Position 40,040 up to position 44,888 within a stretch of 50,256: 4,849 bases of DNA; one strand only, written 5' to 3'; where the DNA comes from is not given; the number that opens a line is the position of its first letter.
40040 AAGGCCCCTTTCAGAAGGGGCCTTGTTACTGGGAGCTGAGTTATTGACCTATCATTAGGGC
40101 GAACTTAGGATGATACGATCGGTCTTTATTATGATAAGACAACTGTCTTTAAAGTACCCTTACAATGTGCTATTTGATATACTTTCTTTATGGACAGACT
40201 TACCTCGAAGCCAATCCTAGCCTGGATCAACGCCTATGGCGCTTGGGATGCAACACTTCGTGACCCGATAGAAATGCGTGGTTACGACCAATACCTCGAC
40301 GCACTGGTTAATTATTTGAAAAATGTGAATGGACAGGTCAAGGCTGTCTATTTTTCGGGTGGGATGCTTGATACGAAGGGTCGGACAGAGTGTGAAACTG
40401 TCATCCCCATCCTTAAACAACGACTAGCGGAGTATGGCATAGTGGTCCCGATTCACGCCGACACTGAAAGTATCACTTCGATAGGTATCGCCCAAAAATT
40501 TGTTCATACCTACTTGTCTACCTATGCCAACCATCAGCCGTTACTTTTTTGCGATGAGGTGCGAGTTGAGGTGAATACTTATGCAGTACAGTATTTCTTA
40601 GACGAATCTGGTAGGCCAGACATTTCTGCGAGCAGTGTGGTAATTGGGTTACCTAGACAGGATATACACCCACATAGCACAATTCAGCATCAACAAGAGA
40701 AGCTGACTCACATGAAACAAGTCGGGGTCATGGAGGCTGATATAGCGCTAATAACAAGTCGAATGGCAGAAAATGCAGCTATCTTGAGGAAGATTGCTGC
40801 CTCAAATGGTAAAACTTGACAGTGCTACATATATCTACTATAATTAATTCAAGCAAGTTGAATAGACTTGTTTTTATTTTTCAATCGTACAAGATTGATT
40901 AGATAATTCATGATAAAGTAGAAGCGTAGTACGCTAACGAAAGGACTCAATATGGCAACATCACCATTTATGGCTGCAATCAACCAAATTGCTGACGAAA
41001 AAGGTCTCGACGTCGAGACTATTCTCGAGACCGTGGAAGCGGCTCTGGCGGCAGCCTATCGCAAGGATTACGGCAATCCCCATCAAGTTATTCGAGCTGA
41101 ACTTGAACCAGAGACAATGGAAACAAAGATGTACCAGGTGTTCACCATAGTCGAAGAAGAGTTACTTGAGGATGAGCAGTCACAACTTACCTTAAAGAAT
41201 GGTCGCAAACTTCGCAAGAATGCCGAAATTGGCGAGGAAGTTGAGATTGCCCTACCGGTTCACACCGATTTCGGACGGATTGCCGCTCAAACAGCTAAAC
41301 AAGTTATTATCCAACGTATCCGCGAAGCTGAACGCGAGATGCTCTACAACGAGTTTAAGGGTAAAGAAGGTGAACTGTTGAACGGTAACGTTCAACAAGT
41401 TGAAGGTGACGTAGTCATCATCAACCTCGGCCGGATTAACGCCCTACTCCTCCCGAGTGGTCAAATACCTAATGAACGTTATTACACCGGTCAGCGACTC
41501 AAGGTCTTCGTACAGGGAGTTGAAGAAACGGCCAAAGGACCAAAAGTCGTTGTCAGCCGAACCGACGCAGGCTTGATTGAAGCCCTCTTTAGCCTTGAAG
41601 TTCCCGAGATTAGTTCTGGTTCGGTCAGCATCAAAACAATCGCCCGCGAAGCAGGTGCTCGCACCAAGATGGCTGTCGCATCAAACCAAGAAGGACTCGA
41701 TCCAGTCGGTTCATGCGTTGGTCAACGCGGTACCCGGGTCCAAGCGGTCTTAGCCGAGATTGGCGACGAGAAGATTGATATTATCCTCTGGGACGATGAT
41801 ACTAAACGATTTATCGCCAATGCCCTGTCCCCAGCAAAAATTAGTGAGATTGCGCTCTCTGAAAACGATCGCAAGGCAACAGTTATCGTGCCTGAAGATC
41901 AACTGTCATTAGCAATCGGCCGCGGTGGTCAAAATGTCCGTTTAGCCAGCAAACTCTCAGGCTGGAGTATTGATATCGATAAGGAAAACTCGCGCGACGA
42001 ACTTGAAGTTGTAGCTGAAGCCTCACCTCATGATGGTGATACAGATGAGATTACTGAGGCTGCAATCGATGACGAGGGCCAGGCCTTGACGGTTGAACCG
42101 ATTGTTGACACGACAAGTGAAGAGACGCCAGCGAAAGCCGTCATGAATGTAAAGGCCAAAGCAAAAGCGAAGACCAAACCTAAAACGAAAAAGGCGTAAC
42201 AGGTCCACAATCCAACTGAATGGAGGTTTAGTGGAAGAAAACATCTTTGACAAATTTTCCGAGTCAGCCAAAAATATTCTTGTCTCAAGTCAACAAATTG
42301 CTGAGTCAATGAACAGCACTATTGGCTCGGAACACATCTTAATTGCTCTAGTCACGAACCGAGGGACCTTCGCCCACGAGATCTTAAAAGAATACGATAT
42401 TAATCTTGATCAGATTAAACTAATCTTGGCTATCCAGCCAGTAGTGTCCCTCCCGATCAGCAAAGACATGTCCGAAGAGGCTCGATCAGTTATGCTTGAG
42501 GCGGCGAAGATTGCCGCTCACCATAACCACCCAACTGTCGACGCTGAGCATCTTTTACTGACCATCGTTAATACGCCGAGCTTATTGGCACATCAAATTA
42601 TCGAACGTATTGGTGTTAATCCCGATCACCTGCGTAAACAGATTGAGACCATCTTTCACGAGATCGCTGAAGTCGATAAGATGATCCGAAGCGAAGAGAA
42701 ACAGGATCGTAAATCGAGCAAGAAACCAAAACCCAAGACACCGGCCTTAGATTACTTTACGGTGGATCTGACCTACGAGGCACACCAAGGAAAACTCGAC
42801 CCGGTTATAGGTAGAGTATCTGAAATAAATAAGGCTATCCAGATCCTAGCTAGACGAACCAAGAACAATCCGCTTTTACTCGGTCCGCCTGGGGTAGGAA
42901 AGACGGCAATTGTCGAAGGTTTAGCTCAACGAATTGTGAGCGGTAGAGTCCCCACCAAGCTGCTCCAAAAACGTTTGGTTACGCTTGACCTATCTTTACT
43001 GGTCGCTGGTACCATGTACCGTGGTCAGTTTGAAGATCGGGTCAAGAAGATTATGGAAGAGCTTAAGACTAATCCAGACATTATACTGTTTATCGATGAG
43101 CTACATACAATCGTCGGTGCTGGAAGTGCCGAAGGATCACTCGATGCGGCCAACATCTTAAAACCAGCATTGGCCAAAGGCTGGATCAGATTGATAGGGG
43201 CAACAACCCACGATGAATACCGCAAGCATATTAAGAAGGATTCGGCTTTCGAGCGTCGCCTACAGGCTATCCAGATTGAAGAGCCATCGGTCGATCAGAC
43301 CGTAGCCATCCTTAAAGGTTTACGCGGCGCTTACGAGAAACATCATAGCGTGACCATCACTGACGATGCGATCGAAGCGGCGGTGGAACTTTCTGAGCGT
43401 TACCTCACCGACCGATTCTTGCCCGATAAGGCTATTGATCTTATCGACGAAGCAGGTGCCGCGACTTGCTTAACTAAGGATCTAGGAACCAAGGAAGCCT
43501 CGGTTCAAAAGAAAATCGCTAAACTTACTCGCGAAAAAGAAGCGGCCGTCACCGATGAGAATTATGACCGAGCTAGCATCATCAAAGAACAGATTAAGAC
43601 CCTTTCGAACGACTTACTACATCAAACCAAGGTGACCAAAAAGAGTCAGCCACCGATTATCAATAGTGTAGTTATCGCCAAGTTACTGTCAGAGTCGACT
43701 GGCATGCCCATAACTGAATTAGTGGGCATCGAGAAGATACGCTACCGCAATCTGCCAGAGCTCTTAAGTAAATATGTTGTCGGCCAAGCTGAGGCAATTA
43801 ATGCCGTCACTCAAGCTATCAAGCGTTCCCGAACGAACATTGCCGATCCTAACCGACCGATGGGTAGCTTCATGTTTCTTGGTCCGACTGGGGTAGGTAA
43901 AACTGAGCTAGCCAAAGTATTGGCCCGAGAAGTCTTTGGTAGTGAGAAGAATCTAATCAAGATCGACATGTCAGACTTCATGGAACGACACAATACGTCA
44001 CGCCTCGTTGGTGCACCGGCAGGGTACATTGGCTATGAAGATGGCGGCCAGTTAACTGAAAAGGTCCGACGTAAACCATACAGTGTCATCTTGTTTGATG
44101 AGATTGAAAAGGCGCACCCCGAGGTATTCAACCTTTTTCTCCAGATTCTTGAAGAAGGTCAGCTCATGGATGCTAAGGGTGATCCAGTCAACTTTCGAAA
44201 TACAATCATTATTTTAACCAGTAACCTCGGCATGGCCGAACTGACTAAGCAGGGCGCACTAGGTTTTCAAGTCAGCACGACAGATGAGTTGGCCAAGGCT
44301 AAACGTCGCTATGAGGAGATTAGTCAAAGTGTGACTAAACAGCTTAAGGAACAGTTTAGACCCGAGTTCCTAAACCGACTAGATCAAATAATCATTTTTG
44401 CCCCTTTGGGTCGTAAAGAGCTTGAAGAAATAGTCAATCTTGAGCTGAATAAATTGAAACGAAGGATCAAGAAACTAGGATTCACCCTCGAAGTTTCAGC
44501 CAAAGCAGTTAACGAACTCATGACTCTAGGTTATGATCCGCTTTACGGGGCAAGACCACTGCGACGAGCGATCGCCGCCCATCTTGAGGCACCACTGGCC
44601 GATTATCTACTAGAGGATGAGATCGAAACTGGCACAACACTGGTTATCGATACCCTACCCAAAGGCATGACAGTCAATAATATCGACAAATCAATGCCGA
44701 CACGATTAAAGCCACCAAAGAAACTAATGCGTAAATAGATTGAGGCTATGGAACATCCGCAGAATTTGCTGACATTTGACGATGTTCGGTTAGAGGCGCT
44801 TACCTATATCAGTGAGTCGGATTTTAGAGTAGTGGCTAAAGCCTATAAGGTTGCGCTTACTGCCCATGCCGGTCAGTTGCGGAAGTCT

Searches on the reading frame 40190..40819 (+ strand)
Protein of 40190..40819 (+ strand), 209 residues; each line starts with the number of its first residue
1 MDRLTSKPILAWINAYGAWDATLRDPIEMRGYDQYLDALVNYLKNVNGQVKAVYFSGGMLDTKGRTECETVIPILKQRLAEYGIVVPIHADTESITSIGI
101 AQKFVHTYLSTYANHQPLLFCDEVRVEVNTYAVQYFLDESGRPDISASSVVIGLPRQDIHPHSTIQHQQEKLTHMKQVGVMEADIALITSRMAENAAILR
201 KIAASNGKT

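Call 10: search_protein_families(library=pfam, proteins=[window:40190-40819:+], max_evalue=0.01)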
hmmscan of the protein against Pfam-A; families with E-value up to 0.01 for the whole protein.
window:40190-40819:+ (209 aa): 0 families

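Call 21: find_encoding_contigs(protein=window:40190-40819:+, flank=10000, max_places=10)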
Protein window:40190-40819:+ (209 aa): 7 contigs read that carry it; 5 places shown.
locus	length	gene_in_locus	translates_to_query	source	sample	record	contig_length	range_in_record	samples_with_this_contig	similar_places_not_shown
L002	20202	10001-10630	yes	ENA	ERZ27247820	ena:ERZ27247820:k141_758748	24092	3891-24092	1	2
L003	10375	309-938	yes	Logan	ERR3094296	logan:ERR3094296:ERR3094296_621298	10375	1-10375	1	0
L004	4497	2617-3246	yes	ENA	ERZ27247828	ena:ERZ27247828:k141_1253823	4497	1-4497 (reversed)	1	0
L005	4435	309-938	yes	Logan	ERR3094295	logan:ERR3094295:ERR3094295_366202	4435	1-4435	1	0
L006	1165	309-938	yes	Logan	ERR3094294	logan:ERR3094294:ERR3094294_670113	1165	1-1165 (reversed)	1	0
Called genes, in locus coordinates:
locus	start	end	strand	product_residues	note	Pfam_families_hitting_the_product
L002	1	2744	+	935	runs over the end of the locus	PF04313:HSDR_N, PF00270:DEAD, PF04851:ResIII, PF18766:SWI2_SNF2, PF08463:EcoEI_R_C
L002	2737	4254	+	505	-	PF12161:HsdM_N, PF02384:N6_Mtase, PF01170:UPF0020, PF07669:Eco57I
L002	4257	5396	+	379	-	PF01420:Methylase_S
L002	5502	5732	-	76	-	-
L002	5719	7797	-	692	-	PF00376:MerR, PF12728:HTH_17 (weak), PF13411:MerR_1 (weak), PF04851:ResIII, PF00270:DEAD, PF00271:Helicase_C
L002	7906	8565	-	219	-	-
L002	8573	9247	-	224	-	PF13091:PLDc_2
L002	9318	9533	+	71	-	PF13560:HTH_31, PF01381:HTH_3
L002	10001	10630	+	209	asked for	-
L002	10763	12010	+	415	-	PF08529:NusA_N, PF13184:KH_NusA_1st, PF26594:KH_NusA_2nd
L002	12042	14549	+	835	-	PF02861:Clp_N, PF02861:Clp_N, PF00004:AAA, PF17871:AAA_lid_9, PF00004:AAA, PF07724:AAA_2, PF07728:AAA_5, PF10431:ClpB_D2-small, +11 more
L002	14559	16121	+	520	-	PF13328:HD_4, PF01966:HD, PF04607:RelA_SpoT, PF02824:TGS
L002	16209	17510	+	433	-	PF13393:tRNA-synt_His, PF00587:tRNA-synt_2b, PF13393:tRNA-synt_His, PF03129:HGTP_anticodon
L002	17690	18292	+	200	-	PF01726:LexA_DNA_bind, PF00717:Peptidase_S24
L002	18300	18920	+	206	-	PF01569:PAP2 (weak)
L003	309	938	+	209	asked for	-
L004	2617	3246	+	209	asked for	-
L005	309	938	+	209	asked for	-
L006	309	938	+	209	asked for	-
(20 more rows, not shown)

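Call 66: search_protein_families(library=ncbifam, proteins=[window:40190-40819:+], max_evalue=0.01)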
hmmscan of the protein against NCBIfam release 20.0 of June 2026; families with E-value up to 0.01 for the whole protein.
window:40190-40819:+ (209 aa): 0 families

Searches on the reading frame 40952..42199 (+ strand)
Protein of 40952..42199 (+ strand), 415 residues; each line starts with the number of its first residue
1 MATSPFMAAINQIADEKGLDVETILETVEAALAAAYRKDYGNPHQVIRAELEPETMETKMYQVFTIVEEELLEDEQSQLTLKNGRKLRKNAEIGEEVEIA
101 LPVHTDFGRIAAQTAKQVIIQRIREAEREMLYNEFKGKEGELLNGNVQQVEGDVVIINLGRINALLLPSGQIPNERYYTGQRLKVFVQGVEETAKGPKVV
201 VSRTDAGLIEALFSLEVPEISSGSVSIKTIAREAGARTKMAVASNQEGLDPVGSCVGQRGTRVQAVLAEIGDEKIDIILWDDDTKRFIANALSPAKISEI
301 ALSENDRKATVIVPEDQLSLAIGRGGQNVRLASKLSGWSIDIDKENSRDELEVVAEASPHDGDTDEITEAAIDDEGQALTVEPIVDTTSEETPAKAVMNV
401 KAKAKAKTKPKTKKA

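Call 10: search_protein_families(library=pfam, proteins=[window:40952-42199:+], max_evalue=0.01)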
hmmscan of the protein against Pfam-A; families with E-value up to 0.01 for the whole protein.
window:40952-42199:+ (415 aa): 6 families
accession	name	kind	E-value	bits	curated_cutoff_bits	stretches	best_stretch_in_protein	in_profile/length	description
PF08529.16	NusA_N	-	2.2e-35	121.9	23.8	1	6-129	2-119/119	NusA N-terminal domain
PF13184.12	KH_5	-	3.5e-27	94.8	27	1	234-301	1-68/69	NusA-like KH domain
PF23095.1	KH_NusA_C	-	1.5e-05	25.4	34.2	1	313-344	5-36/59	Transcription termination/antitermination protein NusA, KH domain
PF00575.29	S1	-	6.8e-05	23.6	22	1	138-197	3-69/74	S1 RNA binding domain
PF00013.35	KH_1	-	0.0002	21.5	21.5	1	310-353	3-50/66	KH domain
PF07650.23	KH_2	-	0.0017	18.6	22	0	287-336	5-54/78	KH domain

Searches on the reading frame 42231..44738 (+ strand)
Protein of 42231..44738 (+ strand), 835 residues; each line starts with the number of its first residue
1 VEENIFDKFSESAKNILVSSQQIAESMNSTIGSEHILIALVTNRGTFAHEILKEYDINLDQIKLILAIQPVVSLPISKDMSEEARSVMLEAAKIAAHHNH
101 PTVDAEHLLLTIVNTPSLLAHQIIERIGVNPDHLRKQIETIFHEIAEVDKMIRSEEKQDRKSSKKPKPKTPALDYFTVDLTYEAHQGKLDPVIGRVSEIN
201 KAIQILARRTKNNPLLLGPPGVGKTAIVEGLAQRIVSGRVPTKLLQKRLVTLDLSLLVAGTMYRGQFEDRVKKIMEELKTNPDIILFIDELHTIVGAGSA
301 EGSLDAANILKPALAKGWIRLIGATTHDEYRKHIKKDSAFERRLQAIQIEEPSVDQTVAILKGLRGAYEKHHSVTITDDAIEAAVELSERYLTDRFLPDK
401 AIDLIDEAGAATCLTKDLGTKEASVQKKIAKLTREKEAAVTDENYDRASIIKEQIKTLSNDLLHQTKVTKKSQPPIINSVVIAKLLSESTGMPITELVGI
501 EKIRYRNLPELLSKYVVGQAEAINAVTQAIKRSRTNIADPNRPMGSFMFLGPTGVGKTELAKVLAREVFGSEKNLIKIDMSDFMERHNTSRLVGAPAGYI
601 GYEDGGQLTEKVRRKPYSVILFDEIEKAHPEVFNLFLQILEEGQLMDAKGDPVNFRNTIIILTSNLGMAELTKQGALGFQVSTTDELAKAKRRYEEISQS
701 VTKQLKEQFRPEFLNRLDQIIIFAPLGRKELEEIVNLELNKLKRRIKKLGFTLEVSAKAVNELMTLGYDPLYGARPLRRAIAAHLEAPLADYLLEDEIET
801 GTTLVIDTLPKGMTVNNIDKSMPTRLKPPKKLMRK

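Call 10: search_protein_families(library=pfam, proteins=[window:42231-44738:+], max_evalue=0.01)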
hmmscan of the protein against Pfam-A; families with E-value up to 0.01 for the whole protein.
window:42231-44738:+ (835 aa): 34 families (the best 25 are shown)
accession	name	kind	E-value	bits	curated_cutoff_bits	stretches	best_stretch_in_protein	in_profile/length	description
PF07724.20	AAA_2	-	1.7e-67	227.1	27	1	542-720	1-166/166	AAA domain (Cdc48 subfamily)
PF17871.7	AAA_lid_9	-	8.4e-32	109.6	22.8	1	353-453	1-102/104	AAA lid domain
PF00004.35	AAA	-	1.8e-27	96.8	21.2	2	215-344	2-127/131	ATPase family associated with various cellular activities (AAA)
PF10431.15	ClpB_D2-small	-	5.2e-23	81.3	21.9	1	726-805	1-80/81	C-terminal, D2-small domain, of ClpB protein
PF07728.20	AAA_5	-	5.3e-17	62.6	22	2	547-668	2-125/139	AAA domain (dynein-related subfamily)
PF02861.25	Clp_N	-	2.4e-12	47.2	20.7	2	91-140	1-50/53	Clp amino terminal domain, pathogenicity island component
PF13191.12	AAA_16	-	2.7e-09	38.2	32.6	1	192-239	2-52/167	AAA ATPase domain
PF00158.32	Sigma54_activat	-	3.5e-09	37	20.2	1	529-675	7-152/168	Sigma-54 interaction domain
PF13401.12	AAA_22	-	1.5e-08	35.4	27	0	546-641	7-109/130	AAA domain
PF05496.18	RuvB_N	-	6.7e-08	32.9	27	1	509-568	3-57/159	Holliday junction DNA helicase RuvB P-loop domain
PF20720.3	nSTAND3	-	1.6e-07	31.6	27.2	0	198-237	6-43/155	Novel STAND NTPase 3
PF13173.12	AAA_14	-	1.4e-06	28.7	27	0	549-628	7-74/129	AAA domain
PF02151.25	UVR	-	1.9e-06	27.8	21.5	1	427-460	2-35/36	UvrB/uvrC motif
PF01695.23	IstB_IS21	-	4e-06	26.9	24.1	0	209-236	90-117/238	IstB-like ATP binding protein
PF05621.17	TniB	-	5.2e-06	26.5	22.4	1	212-350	36-185/189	Bacterial TniB protein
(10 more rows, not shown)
